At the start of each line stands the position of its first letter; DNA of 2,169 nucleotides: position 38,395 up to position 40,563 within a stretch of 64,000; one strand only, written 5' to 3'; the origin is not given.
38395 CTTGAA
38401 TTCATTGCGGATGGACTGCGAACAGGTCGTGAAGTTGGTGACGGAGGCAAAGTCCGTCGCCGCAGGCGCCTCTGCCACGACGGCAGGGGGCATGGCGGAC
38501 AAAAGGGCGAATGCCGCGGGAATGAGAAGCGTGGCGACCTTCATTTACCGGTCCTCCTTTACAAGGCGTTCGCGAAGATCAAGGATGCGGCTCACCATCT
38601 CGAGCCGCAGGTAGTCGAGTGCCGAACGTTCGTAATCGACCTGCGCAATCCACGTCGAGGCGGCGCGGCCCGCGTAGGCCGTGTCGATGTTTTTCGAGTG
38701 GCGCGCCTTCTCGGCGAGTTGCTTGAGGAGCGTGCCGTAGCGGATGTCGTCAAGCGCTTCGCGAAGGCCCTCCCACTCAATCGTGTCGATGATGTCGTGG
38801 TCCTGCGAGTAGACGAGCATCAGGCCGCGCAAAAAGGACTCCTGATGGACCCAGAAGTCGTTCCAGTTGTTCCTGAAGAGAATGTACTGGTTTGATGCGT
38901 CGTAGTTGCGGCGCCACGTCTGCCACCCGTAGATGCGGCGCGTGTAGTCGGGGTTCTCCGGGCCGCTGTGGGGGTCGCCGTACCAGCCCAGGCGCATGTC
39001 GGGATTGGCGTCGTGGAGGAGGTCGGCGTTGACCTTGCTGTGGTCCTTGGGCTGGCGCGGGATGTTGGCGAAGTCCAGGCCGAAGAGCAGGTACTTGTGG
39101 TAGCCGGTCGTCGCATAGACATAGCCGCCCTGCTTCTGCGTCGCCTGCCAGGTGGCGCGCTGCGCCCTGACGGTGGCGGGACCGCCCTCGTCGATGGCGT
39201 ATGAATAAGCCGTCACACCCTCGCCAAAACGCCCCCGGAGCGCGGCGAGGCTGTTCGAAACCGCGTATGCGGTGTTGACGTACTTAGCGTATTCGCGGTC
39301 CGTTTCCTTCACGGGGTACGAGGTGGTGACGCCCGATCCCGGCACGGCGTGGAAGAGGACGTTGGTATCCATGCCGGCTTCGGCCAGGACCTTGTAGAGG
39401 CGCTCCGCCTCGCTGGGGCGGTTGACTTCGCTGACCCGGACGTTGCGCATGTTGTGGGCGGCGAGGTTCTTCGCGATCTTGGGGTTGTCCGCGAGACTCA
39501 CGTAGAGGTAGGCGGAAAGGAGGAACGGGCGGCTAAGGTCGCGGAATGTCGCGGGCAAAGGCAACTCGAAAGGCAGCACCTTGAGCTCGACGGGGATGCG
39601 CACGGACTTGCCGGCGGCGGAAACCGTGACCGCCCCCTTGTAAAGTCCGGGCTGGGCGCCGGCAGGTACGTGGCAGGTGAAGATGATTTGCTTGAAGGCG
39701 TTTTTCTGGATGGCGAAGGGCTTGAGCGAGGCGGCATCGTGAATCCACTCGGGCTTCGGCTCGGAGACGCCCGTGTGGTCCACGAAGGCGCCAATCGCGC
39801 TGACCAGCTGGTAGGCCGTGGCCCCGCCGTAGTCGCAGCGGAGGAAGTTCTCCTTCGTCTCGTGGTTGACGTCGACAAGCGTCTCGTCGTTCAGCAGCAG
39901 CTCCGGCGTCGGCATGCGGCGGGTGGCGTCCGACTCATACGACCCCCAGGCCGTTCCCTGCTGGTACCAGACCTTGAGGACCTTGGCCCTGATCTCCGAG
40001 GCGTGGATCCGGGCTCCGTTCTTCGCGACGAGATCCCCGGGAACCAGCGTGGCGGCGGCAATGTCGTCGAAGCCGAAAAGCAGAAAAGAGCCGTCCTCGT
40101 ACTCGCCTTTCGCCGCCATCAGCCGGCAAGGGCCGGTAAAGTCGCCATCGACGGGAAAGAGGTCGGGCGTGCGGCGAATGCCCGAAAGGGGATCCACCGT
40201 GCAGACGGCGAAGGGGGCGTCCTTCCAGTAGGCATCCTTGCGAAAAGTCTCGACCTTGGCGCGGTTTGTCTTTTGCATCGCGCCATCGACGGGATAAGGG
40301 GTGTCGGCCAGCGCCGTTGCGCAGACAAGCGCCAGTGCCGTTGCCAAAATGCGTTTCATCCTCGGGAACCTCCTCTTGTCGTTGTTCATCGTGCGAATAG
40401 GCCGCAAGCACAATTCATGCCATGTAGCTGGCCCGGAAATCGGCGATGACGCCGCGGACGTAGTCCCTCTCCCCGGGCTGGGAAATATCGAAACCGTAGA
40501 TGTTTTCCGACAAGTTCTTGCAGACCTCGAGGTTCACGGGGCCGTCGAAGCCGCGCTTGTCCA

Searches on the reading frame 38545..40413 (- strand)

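Call 4: search_protein_families(library=pfam, proteins=[window:38545-40413:-], max_evalue=0.01)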
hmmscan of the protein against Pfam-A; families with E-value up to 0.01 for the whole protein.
window:38545-40413:- (622 aa): 1 family
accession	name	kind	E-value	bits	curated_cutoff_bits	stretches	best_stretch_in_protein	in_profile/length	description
PF22680.2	Glyco_hydro_123_N_2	-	0.00048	20.4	27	0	230-265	106-141/142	Glycoside hydrolase 123 N-terminal domain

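Call 5: search_protein_families(library=padloc, proteins=[window:38545-40413:-], max_evalue=0.01)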
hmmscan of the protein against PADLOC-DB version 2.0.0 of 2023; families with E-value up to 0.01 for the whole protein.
window:38545-40413:- (622 aa): 0 families

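Call 33: search_protein_families(library=pfam, proteins=[window:38545-40413:-], max_evalue=0.001)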
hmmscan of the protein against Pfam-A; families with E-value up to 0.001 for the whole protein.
window:38545-40413:- (622 aa): 1 family
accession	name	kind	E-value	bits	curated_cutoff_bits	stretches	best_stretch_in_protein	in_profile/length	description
PF22680.2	Glyco_hydro_123_N_2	-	0.00048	20.4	27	0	230-265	106-141/142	Glycoside hydrolase 123 N-terminal domain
